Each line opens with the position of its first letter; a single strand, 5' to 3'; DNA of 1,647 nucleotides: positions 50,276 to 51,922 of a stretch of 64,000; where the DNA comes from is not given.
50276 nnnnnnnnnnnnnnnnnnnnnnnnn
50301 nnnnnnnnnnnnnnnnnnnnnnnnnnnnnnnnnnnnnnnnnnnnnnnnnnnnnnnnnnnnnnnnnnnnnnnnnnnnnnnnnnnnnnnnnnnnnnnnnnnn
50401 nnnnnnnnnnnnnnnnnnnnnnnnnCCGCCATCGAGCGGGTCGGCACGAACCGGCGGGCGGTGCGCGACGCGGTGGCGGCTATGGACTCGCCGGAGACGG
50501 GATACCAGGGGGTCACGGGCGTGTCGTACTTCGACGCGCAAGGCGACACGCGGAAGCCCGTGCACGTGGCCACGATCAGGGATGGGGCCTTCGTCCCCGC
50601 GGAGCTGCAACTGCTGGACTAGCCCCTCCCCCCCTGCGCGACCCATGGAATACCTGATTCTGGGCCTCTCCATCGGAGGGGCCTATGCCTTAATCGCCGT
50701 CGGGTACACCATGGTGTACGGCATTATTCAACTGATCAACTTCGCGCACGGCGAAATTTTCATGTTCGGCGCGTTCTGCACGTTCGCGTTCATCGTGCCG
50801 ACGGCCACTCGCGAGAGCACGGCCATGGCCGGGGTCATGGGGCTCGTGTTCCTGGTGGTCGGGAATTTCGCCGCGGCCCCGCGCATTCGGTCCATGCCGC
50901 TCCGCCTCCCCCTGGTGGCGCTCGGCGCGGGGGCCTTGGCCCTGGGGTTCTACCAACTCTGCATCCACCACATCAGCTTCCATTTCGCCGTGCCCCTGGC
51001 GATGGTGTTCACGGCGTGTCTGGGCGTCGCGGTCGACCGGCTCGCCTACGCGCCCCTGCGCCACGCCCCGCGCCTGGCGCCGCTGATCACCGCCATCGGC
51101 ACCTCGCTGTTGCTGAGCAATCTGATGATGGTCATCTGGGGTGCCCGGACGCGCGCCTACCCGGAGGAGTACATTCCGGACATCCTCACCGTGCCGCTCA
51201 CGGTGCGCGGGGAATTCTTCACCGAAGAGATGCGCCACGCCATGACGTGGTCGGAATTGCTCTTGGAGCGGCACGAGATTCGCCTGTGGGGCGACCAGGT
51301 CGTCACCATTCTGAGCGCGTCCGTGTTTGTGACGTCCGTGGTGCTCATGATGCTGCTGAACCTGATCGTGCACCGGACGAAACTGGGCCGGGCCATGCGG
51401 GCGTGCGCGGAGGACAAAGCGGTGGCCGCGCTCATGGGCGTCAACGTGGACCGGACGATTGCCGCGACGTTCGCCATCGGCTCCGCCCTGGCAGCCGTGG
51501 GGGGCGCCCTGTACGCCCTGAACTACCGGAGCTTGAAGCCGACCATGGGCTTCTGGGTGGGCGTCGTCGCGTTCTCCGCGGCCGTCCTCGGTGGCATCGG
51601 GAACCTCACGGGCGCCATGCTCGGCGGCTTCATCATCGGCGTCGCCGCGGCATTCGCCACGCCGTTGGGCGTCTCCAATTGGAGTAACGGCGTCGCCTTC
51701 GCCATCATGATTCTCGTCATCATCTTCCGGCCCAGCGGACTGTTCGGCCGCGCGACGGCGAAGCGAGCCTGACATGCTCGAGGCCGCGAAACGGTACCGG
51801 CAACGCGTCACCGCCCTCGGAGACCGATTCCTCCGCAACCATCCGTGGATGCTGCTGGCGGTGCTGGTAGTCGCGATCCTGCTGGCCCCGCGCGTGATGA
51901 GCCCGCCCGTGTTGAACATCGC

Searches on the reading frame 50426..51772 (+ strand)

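Call 42: search_protein_families(library=pfam, proteins=[window:50426-51772:+], max_evalue=0.001)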
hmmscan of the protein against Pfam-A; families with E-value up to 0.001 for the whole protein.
window:50426-51772:+ (448 aa): 1 family
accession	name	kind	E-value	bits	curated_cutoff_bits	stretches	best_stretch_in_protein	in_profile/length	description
PF02653.21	BPD_transp_2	-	6.4e-39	134.1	26.8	1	79-431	4-268/269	Branched-chain amino acid transport system / permease component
